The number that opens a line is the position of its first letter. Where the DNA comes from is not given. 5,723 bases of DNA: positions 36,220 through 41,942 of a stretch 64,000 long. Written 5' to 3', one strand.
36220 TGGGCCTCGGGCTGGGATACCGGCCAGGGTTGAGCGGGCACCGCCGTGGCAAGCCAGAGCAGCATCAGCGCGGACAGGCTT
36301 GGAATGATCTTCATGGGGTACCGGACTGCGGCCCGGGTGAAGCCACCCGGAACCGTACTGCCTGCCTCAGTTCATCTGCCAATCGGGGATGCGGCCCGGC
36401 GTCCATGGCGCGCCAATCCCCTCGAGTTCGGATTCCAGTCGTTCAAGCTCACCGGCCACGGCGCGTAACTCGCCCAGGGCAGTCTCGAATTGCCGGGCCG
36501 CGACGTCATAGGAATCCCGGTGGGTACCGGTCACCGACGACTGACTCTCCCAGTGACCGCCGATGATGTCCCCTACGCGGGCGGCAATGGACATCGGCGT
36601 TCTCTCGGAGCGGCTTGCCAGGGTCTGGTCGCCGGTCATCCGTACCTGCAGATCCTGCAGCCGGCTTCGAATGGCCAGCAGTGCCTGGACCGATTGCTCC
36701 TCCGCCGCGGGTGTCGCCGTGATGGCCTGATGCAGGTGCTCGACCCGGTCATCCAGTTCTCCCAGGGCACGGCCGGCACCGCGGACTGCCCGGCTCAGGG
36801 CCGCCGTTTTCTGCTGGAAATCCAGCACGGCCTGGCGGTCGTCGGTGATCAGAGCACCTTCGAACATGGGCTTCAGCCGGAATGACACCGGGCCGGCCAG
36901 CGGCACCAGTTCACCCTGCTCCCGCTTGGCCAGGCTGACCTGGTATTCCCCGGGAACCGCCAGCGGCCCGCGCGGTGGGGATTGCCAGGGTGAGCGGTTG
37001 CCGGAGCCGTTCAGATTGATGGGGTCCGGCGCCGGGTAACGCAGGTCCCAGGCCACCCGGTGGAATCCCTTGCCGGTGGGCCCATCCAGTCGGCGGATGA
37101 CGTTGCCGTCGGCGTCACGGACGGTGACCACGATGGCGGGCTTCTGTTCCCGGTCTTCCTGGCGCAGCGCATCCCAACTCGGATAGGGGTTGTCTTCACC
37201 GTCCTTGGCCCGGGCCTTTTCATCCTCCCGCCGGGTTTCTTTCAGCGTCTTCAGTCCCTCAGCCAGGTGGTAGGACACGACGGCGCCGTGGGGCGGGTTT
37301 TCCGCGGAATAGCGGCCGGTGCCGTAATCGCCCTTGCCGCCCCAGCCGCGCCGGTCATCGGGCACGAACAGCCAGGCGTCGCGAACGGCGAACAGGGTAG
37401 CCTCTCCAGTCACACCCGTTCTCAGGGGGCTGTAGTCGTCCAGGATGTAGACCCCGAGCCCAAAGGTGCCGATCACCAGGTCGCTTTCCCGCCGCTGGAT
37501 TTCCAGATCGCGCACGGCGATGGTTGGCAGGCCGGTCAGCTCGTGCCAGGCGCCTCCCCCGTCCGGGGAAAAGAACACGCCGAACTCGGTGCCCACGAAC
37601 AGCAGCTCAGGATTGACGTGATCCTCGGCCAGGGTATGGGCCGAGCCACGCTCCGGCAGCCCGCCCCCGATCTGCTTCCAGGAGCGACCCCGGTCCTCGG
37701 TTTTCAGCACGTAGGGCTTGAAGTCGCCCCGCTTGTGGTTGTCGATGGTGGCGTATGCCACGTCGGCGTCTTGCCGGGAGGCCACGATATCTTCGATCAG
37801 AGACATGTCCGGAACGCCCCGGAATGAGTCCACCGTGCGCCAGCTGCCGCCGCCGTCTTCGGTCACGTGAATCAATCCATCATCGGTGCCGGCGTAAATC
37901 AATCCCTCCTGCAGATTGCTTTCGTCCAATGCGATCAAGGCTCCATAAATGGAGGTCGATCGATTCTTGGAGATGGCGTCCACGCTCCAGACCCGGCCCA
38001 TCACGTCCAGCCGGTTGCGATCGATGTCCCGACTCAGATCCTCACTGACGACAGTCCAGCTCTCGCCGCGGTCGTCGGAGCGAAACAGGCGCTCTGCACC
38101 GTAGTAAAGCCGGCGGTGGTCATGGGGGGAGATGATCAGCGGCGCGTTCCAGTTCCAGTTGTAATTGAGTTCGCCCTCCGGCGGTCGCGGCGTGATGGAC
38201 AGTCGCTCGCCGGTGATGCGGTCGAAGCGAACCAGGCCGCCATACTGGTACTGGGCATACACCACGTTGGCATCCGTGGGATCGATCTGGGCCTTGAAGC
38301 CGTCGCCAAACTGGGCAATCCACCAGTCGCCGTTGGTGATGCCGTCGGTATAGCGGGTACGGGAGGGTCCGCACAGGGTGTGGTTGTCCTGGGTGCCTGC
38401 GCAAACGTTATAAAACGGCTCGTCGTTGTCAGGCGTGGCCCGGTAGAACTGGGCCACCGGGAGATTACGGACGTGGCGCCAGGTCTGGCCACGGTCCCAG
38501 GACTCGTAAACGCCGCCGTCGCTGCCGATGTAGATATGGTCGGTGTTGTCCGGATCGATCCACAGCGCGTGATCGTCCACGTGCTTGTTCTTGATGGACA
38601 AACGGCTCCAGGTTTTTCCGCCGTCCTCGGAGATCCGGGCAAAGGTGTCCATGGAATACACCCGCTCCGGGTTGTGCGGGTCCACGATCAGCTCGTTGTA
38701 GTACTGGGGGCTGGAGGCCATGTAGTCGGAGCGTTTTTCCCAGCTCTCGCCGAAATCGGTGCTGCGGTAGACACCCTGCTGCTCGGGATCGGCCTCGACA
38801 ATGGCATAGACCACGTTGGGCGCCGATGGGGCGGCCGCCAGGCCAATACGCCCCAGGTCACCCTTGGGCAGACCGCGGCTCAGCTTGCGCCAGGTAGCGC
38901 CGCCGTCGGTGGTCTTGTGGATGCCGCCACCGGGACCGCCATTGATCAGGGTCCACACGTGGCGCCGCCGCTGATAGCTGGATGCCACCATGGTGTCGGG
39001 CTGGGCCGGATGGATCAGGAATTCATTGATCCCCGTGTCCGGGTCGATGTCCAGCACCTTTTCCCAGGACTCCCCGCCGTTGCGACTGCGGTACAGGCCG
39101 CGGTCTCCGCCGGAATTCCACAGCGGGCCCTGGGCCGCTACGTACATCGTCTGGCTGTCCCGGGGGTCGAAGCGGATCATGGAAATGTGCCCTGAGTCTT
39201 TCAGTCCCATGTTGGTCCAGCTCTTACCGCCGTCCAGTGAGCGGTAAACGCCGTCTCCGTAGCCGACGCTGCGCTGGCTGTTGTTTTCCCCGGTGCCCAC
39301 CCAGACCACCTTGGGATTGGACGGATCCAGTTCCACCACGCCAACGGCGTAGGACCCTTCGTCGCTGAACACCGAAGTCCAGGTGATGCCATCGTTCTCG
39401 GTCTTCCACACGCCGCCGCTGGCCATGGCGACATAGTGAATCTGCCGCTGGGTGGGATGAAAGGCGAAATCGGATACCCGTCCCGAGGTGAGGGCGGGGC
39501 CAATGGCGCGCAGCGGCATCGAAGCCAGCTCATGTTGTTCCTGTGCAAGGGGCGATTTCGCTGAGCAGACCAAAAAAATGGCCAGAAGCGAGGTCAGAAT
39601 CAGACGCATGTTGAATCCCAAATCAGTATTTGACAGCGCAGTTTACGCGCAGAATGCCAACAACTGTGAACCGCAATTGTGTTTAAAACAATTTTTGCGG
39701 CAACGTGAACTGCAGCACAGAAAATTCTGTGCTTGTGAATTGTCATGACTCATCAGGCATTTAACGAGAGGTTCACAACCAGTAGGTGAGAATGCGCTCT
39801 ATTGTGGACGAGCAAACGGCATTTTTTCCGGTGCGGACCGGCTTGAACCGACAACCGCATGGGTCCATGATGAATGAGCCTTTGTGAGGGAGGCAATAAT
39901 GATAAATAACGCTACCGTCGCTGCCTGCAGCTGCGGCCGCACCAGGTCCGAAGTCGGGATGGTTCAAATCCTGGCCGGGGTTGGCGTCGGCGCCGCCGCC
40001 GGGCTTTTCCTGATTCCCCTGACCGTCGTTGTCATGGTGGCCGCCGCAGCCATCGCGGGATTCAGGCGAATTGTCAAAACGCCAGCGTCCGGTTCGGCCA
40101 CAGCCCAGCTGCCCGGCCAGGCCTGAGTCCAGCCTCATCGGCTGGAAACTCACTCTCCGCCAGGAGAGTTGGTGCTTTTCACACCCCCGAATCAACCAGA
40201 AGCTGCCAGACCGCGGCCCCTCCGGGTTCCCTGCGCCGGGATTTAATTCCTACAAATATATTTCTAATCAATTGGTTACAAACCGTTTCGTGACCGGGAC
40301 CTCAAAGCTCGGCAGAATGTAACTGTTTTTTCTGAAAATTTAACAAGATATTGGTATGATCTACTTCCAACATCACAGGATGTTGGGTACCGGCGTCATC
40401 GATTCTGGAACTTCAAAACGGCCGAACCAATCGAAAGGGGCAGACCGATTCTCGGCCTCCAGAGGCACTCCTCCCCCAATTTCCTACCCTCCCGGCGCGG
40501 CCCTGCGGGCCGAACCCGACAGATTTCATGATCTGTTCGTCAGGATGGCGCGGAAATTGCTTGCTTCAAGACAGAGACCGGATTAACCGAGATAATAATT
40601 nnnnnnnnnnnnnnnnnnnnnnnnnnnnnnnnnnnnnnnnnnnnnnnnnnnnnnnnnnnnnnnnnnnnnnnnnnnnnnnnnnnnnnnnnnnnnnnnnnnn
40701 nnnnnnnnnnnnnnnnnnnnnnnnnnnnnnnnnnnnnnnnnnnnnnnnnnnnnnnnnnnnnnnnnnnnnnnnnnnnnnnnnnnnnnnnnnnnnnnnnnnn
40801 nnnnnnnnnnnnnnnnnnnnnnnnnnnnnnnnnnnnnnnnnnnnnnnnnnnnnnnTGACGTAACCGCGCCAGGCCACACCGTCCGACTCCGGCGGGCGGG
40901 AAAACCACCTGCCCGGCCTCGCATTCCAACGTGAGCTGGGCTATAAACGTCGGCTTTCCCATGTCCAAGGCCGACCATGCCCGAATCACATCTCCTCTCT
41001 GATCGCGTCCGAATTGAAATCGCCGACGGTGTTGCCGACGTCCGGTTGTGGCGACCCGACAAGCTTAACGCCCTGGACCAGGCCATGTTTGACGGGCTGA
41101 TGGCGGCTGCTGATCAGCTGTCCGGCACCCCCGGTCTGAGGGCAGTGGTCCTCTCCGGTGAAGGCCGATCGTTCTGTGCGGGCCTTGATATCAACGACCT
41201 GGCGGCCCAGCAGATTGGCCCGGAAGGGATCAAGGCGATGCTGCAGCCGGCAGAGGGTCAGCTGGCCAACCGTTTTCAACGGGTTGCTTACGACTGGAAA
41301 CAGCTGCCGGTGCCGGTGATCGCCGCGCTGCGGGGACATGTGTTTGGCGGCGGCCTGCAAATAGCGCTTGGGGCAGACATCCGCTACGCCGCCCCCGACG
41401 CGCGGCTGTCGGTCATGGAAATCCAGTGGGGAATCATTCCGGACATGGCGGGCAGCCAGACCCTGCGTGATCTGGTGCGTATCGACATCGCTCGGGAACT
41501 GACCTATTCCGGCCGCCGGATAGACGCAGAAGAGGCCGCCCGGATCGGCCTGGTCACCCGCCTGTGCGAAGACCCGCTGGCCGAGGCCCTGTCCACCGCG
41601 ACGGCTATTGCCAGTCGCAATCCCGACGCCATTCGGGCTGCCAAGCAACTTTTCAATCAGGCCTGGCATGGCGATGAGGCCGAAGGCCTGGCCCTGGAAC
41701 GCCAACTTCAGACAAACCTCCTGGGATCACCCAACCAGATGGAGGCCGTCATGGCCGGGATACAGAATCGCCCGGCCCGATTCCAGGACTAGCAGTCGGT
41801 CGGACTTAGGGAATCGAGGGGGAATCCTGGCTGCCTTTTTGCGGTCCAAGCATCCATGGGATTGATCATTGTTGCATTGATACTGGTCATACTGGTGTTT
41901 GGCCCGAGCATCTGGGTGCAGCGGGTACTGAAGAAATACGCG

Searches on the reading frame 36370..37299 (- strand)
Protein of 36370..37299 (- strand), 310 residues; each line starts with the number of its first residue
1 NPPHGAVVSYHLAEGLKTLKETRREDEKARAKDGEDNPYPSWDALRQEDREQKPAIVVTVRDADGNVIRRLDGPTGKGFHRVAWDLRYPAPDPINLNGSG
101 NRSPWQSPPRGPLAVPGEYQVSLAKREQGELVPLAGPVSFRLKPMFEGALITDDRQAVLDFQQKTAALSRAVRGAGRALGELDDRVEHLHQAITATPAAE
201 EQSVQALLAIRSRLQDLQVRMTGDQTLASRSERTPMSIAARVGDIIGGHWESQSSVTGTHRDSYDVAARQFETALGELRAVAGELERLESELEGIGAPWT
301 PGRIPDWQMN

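Call 84: search_protein_families(library=pfam, proteins=[window:36370-37299:-], max_evalue=1)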
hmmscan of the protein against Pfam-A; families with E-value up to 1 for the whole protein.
window:36370-37299:- (310 aa): 2 families
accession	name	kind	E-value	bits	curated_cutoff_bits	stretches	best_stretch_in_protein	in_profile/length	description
PF13860.13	FlgD_ig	-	0.0013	19.1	27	1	55-85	24-55/79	FlgD Ig-like domain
PF19220.6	Rod_CreS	-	0.49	9.8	100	1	158-224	257-323/359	Crescentin, rod domain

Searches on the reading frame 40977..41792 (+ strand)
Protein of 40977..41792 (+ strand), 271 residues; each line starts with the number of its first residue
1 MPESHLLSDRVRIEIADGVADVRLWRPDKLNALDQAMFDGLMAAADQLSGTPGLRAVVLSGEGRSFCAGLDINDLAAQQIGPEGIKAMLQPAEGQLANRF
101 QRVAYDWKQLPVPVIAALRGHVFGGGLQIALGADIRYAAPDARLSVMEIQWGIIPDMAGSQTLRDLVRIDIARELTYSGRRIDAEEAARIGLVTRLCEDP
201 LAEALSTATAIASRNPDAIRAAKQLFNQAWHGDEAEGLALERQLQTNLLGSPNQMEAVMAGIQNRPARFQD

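Call 44: search_protein_families(library=pfam, proteins=[window:40977-41792:+], max_evalue=0.001)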
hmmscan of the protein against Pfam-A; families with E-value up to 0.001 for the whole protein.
window:40977-41792:+ (271 aa): 2 families
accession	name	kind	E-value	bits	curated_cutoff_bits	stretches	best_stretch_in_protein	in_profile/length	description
PF00378.25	ECH_1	-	3.3e-44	151.5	27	1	15-269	2-248/251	Enoyl-CoA hydratase/isomerase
PF16113.10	ECH_2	-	1e-28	101.3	27.2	1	22-263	4-239/335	Enoyl-CoA hydratase/isomerase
